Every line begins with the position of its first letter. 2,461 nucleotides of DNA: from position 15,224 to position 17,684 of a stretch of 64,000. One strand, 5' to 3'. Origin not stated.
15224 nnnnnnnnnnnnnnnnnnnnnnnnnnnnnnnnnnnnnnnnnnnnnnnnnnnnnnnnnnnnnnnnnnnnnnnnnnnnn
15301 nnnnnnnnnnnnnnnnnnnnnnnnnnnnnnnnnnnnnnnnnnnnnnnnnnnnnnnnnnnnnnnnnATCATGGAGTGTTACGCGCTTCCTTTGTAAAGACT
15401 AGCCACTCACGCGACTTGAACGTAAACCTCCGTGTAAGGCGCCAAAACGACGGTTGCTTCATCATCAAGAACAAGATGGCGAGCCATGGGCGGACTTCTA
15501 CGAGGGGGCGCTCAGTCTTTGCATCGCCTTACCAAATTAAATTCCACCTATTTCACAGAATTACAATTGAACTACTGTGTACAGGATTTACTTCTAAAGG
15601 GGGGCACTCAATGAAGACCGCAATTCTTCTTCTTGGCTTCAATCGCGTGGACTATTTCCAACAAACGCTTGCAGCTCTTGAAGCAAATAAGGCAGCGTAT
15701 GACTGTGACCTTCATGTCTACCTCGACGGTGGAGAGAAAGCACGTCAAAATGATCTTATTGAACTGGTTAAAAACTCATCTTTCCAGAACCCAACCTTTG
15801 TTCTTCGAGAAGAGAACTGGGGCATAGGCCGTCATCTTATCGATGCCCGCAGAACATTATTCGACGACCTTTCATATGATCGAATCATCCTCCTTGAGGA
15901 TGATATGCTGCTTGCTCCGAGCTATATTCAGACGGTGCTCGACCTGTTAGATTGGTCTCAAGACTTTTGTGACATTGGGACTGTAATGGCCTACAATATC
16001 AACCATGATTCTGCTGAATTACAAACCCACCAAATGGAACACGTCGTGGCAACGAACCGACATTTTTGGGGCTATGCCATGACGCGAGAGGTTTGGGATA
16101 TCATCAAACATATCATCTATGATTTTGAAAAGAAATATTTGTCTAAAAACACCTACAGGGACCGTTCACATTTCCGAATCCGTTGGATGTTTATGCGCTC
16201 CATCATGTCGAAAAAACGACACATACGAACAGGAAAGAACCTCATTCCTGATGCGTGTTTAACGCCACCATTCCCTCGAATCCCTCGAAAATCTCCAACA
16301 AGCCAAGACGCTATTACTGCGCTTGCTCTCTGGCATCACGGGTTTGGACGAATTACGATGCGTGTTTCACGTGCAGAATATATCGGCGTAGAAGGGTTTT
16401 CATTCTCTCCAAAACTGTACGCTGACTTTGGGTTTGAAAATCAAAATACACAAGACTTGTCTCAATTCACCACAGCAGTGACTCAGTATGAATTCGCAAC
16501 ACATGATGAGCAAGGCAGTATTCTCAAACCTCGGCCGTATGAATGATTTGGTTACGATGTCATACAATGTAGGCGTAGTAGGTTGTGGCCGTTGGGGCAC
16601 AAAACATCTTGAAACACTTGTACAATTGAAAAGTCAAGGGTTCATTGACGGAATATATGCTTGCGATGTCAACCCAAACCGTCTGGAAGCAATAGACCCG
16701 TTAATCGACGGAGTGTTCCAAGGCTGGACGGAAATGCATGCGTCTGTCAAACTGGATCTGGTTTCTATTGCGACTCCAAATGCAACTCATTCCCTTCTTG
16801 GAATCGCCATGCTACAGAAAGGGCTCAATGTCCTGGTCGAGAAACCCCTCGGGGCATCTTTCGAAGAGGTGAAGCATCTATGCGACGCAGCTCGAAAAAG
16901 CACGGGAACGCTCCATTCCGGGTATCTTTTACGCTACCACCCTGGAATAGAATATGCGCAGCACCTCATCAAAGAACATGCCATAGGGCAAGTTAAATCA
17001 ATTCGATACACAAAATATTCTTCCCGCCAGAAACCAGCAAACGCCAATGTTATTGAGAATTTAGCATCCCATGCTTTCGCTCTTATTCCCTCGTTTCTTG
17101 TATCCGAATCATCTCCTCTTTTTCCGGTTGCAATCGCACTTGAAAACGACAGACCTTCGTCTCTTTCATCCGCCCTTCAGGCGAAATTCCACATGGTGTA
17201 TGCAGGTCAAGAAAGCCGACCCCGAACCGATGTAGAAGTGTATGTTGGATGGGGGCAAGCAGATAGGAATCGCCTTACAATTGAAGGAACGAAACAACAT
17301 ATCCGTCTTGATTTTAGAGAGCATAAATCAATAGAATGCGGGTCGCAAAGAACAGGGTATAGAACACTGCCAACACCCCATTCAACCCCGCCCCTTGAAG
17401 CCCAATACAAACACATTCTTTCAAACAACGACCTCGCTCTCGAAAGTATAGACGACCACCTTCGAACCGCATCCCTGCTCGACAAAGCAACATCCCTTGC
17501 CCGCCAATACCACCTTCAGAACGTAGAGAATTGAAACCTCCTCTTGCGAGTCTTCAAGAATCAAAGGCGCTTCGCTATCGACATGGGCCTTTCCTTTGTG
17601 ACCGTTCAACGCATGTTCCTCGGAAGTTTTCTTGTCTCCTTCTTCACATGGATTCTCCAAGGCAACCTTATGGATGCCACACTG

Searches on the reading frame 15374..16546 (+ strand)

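Call 29: search_protein_families(library=pfam, proteins=[window:15374-16546:+], max_evalue=0.001)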
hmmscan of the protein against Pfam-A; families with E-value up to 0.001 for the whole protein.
window:15374-16546:+ (390 aa): 2 families
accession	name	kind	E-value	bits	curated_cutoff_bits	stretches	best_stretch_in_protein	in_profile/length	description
PF00535.33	Glycos_transf_2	-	0.00015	22.2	23.3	1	89-233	7-138/168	Glycosyl transferase family 2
PF05060.20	MGAT2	-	0.00034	20.3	27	1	170-251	163-247/349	N-acetylglucosaminyltransferase II (MGAT2)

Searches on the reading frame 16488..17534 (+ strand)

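Call 29: search_protein_families(library=pfam, proteins=[window:16488-17534:+], max_evalue=0.001)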
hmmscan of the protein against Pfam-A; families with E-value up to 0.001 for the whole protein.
window:16488-17534:+ (348 aa): 1 family
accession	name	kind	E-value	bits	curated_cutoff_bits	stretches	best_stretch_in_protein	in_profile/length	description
PF01408.29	GFO_IDH_MocA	-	8.3e-21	75.3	24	1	27-146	2-120/120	Oxidoreductase family, NAD-binding Rossmann fold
